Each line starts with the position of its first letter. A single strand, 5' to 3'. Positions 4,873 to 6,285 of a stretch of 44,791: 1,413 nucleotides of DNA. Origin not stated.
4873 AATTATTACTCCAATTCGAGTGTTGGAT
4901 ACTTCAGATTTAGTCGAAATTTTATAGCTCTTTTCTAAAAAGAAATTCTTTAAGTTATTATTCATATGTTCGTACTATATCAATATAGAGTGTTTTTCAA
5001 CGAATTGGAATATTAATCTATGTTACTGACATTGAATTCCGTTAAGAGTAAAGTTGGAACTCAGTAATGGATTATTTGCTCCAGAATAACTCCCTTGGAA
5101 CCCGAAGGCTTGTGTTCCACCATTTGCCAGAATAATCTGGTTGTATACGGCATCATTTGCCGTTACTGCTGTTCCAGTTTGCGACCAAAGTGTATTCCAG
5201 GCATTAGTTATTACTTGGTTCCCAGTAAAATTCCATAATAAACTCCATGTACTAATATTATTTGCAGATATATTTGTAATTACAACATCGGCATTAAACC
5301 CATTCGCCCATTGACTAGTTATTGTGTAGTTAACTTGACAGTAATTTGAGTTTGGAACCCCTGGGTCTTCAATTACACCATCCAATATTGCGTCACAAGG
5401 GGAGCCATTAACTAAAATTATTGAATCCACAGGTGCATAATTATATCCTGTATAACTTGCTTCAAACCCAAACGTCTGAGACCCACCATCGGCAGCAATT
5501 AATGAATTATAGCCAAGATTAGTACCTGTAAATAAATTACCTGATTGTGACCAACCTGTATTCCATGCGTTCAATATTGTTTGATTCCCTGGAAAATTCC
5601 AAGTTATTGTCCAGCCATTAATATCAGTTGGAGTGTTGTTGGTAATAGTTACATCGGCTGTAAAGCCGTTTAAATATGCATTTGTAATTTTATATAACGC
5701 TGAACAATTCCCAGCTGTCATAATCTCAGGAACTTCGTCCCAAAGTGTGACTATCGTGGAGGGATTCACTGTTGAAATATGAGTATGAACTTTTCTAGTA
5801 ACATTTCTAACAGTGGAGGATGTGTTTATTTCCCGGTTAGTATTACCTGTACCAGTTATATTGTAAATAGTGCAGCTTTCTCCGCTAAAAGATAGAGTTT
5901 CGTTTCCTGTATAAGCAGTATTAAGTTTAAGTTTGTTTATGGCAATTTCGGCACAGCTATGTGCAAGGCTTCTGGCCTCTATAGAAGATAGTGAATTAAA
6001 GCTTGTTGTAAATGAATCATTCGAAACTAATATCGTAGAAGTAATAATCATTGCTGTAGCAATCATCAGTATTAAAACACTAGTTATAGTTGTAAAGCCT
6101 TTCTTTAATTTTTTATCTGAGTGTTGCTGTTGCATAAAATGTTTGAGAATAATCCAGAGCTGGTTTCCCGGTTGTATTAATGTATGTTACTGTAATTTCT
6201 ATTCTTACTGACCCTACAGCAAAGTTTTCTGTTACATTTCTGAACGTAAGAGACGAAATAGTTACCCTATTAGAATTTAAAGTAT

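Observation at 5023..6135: Minor pilin carrying two CBM2 carbohydrate-binding modules and no catalytic domain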

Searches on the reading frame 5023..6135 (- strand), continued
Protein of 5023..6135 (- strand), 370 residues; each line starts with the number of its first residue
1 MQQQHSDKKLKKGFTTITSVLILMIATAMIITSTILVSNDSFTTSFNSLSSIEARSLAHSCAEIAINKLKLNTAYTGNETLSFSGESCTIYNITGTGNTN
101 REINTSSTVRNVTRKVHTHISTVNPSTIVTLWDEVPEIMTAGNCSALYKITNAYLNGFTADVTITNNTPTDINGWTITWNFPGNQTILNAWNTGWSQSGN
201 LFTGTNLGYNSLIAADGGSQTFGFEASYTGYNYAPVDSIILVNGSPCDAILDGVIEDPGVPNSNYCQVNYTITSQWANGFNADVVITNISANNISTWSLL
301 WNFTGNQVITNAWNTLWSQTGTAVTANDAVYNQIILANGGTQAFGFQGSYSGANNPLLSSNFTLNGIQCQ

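Call 50: predict_structure(alignment_id=A4)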
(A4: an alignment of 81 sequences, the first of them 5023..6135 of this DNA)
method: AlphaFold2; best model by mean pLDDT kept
length: 370 residues; sequences in the alignment: 81
mean_pLDDT: 85.7   pTM: 0.49
mean pLDDT of the five models: 85.7, 69.5, 63.5, 62.7, 62.3
residues with pLDDT >= 90: 197; 70-90: 129; 50-70: 32; < 50: 12
segments of 3 or more residues with pLDDT < 50: 1-7, 257-261
pLDDT, mean of each block of 10 residues (from residue 1): 46 83 97 95 94 97 98 98 96 94 97 96 97 81 78 83 86 77 79 82 67 84 84 61 77 56 76 93 93 91 91 96 93 92 95 81 89
secondary structure, 60 per line:
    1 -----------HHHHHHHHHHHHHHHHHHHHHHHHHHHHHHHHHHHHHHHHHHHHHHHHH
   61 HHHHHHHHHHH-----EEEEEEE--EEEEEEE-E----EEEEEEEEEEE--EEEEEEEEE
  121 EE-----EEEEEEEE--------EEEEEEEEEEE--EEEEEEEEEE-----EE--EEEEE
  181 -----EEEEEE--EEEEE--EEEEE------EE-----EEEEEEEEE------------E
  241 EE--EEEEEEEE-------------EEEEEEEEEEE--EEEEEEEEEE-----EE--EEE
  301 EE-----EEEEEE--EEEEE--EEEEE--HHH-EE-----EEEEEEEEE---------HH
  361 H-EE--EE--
elements in order: H12-71 E77-83 E86-92 E99-109 E112-122 E128-135 E144-154 E157-166 E176-180 E186-191 E194-198 E201-205 E219-227 E240-242 E245-252 E266-276 E279-288 E298-302 E308-313 E316-320 E323-327 E341-349

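Call 54: fold_search(model_id=the predicted structure, library=pdb)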
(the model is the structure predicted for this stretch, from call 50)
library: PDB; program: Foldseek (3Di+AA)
matches with E <= 10: 1248; with E <= 0.001: 105
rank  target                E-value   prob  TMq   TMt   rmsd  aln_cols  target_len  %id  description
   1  3ndy_E                6.9e-11  1.00  0.28  0.92   1.5       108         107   44  The structure of the catalytic and carbohydrate binding domain of endoglucanase D from Clostridium cellulovorans (released 2010-09-08)
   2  6qfs_B                5.9e-10  1.00  0.28  0.91   1.7       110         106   39  Chargeless variant of the Cellulose-binding domain from Cellulomonas fimi (released 2019-12-18)
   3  6qfs_A                1.4e-09  1.00  0.26  0.91   1.2       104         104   39  Chargeless variant of the Cellulose-binding domain from Cellulomonas fimi (released 2019-12-18)
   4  6qfs_F                6.2e-09  1.00  0.26  0.90   1.2       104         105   39  Chargeless variant of the Cellulose-binding domain from Cellulomonas fimi (released 2019-12-18)
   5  1exg                  6.6e-08  1.00  0.27  0.82   2.3       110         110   38  SOLUTION STRUCTURE OF A CELLULOSE BINDING DOMAIN FROM CELLULOMONAS FIMI BY NUCLEAR MAGNETIC RESONANCE SPECTROSCOPY (released 1995-06-03)
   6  2rtt_MODEL_1_A        4.4e-07  1.00  0.24  0.77   3.3       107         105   29  Solution structure of the chitin-binding domain of Chi18aC from Streptomyces coelicolor (released 2014-08-27)
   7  7usl_A                4.4e-07  1.00  0.21  0.11  21.9       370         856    9  Integrin alphaM/beta2 ectodomain in complex with adenylate cyclase toxin RTX751 and M1F5 Fab (released 2022-08-17)
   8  6bt9_B                1.9e-06  1.00  0.23  0.14  16.8       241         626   20  Chitinase ChiA74 from Bacillus thuringiensis (released 2019-03-06)
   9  9e8a_A                2.7e-06  1.00  0.21  0.10  21.9       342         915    8  Integrin aIIbb3 bent conformation from human platelet membrane crude preparation (released 2025-10-15)
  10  5es4_C                3.0e-06  1.00  0.20  0.10  21.1       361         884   10  RE-REFINEMENT OF INTEGRIN ALPHAXBETA2 ECTODOMAIN IN THE CLOSED/BENT CONFORMATION (released 2016-03-02)
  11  6bt9_A                5.6e-06  1.00  0.23  0.14  15.2       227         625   20  Chitinase ChiA74 from Bacillus thuringiensis (released 2019-03-06)
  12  6ezr_A                5.9e-06  1.00  0.24  0.15  15.4       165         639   16  Crystal structure of GH20 Exo beta-N-Acetylglucosaminidase from Vibrio harveyi (released 2018-12-12)
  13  4nen_A                5.9e-06  1.00  0.19  0.08  19.9       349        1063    8  An internal ligand-bound, metastable state of a leukocyte integrin, aXb2 (released 2014-01-15)
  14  3k6s_C                8.0e-06  1.00  0.22  0.11  19.4       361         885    9  Structure of integrin alphaXbeta2 ectodomain (released 2010-01-12)
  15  3fcs_A                9.4e-06  1.00  0.22  0.10  21.6       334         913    8  Structure of complete ectodomain of integrin aIIBb3 (released 2009-01-20)
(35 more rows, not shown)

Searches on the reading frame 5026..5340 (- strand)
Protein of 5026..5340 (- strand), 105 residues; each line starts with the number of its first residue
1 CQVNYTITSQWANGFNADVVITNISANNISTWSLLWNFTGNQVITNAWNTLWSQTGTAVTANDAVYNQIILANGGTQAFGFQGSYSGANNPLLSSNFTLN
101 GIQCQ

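Call 5: search_protein_families(library=pfam, proteins=[window:5026-5340:-], max_evalue=10)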
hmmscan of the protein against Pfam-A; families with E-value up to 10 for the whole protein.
seq(105 aa): 2 families
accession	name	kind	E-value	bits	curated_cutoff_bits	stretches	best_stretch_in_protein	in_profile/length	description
PF00553.25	CBM_2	-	1.1e-25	90.4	24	1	1-104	1-101/101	Cellulose binding domain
PF25079.1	COB_C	-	0.044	14.2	27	1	2-73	79-143/209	COBRA family C-terminal domain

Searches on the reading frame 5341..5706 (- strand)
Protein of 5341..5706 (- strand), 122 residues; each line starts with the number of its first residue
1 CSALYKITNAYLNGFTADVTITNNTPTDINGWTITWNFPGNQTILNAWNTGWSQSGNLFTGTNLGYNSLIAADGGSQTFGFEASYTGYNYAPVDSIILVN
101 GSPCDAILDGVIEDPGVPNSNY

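Call 5: search_protein_families(library=pfam, proteins=[window:5341-5706:-], max_evalue=10)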
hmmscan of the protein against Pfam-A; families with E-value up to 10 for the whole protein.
seq(122 aa): 1 family
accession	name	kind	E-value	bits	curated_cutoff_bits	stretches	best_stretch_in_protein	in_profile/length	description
PF00553.25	CBM_2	-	2.2e-27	95.8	24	1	1-104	1-101/101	Cellulose binding domain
